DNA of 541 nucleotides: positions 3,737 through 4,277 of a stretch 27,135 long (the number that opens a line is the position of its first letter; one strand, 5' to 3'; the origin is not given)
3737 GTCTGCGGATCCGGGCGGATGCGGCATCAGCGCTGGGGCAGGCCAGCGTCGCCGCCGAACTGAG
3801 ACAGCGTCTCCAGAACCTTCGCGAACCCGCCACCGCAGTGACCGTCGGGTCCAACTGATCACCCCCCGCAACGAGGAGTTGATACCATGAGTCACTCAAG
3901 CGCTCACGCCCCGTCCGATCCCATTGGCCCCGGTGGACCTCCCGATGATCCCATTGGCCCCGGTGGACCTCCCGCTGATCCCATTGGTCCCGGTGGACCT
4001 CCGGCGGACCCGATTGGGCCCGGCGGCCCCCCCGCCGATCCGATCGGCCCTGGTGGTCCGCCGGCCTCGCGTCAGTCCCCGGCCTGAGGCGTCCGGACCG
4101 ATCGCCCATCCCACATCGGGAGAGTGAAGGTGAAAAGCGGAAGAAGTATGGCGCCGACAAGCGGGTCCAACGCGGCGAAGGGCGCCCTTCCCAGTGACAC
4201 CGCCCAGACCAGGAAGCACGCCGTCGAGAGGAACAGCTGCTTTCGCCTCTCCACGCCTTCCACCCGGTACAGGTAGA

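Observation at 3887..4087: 66-aa ORF encoding five tandem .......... decapeptide repeats under clear purifying selection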

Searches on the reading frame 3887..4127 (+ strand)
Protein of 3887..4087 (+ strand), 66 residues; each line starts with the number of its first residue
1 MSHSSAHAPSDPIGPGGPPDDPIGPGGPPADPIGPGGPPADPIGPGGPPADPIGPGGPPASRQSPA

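Call 10: search_protein_families(library=pfam, proteins=[window:3887-4087:+, window:3924-4127:+], max_evalue=1)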
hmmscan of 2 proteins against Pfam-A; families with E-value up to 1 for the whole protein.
window:3887-4087:+ (66 aa): 0 families

window:3924-4127:+ (67 aa): 0 families

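Call 11: find_encoding_contigs(protein=window:3887-4087:+, flank=10000, max_places=10)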
Protein window:3887-4087:+ (66 aa): no gene with exactly this product is on record in the collection.

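Call 12: find_homologous_proteins(query=window:3887-4084:+, max_evalue=0.01)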
Query seq(66 aa): no candidate shares three 5-residue words with the query. No homologue found.
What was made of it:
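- Tried and rejected: Word-indexed homology search with the 66-aa peptide: no candidate (call 12).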

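Call 31: search_protein_representatives(protein=window:3887-4087:+)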
Query: 66 residues. Proteins with E-value up to 0.001 (for the whole library): 38; up to 1e-10: 2; up to 1e-30: 0. The best 38 are listed.
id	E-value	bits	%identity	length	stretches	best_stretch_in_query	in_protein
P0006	4.4e-20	87.6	59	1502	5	11-60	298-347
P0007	6.6e-11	58.4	36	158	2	4-65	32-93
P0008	2.3e-09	53.4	59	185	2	9-57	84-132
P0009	2.7e-09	53.2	57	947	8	9-59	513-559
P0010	3.2e-09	53.0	49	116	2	9-57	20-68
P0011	5.0e-09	52.4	48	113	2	9-57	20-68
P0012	3.1e-08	49.9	51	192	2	11-57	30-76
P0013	3.6e-08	49.6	37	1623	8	21-62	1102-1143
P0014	3.7e-08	49.6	49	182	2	15-58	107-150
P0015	1.9e-07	47.3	59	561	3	8-60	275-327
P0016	3.5e-07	46.5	34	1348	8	11-53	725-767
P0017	3.6e-07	46.4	51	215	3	12-61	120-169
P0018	4.2e-07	46.2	27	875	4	8-62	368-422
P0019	4.9e-07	46.0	46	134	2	9-63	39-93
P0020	9.5e-07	45.1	37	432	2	3-58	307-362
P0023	4.7e-06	42.9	66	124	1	22-59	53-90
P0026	1.2e-05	41.6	48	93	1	8-55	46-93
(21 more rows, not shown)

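Call 45: search_protein_families(library=padloc, proteins=[window:3887-4087:+], max_evalue=0.01)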
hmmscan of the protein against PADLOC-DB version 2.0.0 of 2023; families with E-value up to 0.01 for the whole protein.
window:3887-4087:+ (66 aa): 0 families

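Call 46: search_protein_families(library=ncbifam, proteins=[window:3887-4087:+], max_evalue=0.01)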
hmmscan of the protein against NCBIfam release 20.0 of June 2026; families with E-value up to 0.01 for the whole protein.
window:3887-4087:+ (66 aa): 0 families

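Call 51: predict_structure(protein=window:3887-4087:+)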
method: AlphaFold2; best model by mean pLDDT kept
length: 66 residues; sequences in the alignment: 1
mean_pLDDT: 57.9   pTM: 0.13
mean pLDDT of the five models: 57.9, 50.8, 48.6, 47.7, 42.0
residues with pLDDT >= 90: 0; 70-90: 0; 50-70: 64; < 50: 2
segments of 3 or more residues with pLDDT < 50: none
pLDDT, mean of each block of 10 residues (from residue 1): 64 58 56 55 55 58 59
secondary structure: DSSP gave nothing for this model
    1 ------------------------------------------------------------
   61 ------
elements in order:
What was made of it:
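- AlphaFold2 gives pLDDT 58 and no secondary structure (call 51). AlphaFold2 gives a low-confidence model with no secondary structure (call 51).
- Tried and rejected: It is compatible with disorder but not informative, so no fold search was run (call 51).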

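Call 67: list_cluster_members(proteins=[P0001, P0002, P0003, window:3887-4087:+, window:4716-5471:+, window:1009-3858:+])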
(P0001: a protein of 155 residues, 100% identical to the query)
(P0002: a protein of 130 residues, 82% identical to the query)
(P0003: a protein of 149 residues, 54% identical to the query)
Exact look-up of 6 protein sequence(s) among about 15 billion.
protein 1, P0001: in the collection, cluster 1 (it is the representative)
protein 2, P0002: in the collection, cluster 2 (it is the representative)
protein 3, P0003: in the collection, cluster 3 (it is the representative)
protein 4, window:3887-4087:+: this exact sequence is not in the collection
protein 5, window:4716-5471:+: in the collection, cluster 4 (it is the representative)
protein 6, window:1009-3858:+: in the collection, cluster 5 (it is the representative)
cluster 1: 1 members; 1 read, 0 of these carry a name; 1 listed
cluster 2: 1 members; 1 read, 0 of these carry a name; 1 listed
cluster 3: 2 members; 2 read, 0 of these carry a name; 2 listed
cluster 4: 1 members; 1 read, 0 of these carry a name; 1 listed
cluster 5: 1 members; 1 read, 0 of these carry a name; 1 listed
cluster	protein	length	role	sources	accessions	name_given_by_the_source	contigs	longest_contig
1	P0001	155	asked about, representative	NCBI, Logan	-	-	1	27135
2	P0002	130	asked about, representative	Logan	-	-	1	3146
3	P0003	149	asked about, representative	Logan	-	-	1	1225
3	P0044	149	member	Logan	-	-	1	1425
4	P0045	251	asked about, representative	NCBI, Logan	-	-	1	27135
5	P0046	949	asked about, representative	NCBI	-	-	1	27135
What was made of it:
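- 3887..4087 (+): 66-codon small gene: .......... + five decapeptides + SRQSPA. It is not in the 15-billion-protein collection although its neighbours are (calls 11, 12, 67).
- No gene caller reported it (calls 11, 12, 67).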

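Call 71: find_encoding_contigs(protein=P0023, flank=8000)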
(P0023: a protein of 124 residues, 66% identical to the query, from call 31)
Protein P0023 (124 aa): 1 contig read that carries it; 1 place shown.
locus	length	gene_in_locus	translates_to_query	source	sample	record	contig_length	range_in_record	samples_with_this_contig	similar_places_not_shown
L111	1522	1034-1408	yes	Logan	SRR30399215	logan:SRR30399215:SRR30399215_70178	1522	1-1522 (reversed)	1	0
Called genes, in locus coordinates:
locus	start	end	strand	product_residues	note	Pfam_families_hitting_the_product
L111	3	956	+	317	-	?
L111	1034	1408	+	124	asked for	-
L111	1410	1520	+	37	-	?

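Call 76: search_protein_families(library=pfam, proteins=[L111:3-953:+, P0023, L111:1410-1520:+], max_evalue=1)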
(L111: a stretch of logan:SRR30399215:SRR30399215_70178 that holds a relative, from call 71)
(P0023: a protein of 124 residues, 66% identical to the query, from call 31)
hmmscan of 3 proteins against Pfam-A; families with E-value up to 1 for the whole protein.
L111:3-953:+ (317 aa): 36 families (the best 25 are shown)
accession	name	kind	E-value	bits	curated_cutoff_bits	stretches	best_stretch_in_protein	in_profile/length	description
PF07719.23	TPR_2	-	8.7e-34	113.3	27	6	17-50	1-34/34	Tetratricopeptide repeat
PF00515.34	TPR_1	-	2.6e-29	100.2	27.8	6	91-117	7-33/34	Tetratricopeptide repeat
PF13414.12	TPR_11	-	4.6e-28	97.1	26.8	3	24-65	1-42/42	TPR repeat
PF13181.12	TPR_8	-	1.1e-26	91.1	25.7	5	121-150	3-32/34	Tetratricopeptide repeat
PF13432.12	TPR_16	-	3.1e-26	91.9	32.7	4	90-148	2-60/65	Tetratricopeptide repeat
PF14559.12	TPR_19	-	5e-23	81.6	25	4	96-158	2-64/68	Tetratricopeptide repeat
PF13428.12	TPR_14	-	7.6e-23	79.1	23.5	6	17-58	1-42/44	Tetratricopeptide repeat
PF13424.12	TPR_12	-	1.2e-22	80.3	30.1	4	91-150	9-76/77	Tetratricopeptide repeat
PF13431.12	TPR_17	-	5.7e-15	54.7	24.4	1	40-71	2-33/34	Tetratricopeptide repeat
PF23914.1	TPR_CcmH_CycH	-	3.9e-14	53.2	42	2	6-118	39-154/158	Cytochrome c-type biogenesis protein H TPR domain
PF13374.12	TPR_10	-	1.8e-12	47.3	27.5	3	91-114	8-31/42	Tetratricopeptide repeat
PF13371.12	TPR_9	-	9.3e-12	45.2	35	3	13-55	25-67/73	Tetratricopeptide repeat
PF13176.12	TPR_7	-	1.3e-09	37.8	27.9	1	90-118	4-34/36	Tetratricopeptide repeat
PF13174.12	TPR_6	-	5.3e-09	36.6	26.3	2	91-117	6-32/33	Tetratricopeptide repeat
PF12895.13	ANAPC3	-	1.1e-07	32.5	27.2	1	65-142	3-79/82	Anaphase-promoting complex, cyclosome, subunit 3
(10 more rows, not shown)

P0023 (124 aa): 0 families

L111:1410-1520:+ (37 aa): 1 family
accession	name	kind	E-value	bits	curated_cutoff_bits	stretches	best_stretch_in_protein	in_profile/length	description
PF12385.14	Peptidase_C70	-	0.0041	17.5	19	1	3-32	11-39/141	Papain-like cysteine protease AvrRpt2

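Call 77: find_encoding_contigs(protein=P0026, flank=8000)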
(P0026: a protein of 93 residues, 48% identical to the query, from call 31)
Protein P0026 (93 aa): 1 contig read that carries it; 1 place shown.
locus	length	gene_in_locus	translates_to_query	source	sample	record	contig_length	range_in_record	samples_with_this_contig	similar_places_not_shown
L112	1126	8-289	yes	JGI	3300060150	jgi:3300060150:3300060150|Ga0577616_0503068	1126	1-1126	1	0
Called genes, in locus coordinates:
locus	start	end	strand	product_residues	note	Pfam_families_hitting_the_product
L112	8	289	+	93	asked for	PF08148:DSHCT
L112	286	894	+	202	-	PF19279:YegS_C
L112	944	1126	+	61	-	?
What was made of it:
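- Tried and rejected: P0026's context was unrelated (call 77).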

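Call 82: list_cluster_members(proteins=[P0023])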
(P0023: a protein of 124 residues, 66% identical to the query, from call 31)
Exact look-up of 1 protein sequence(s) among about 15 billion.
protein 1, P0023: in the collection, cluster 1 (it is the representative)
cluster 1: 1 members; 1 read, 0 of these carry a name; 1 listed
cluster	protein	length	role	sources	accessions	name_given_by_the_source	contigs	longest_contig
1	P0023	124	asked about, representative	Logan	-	-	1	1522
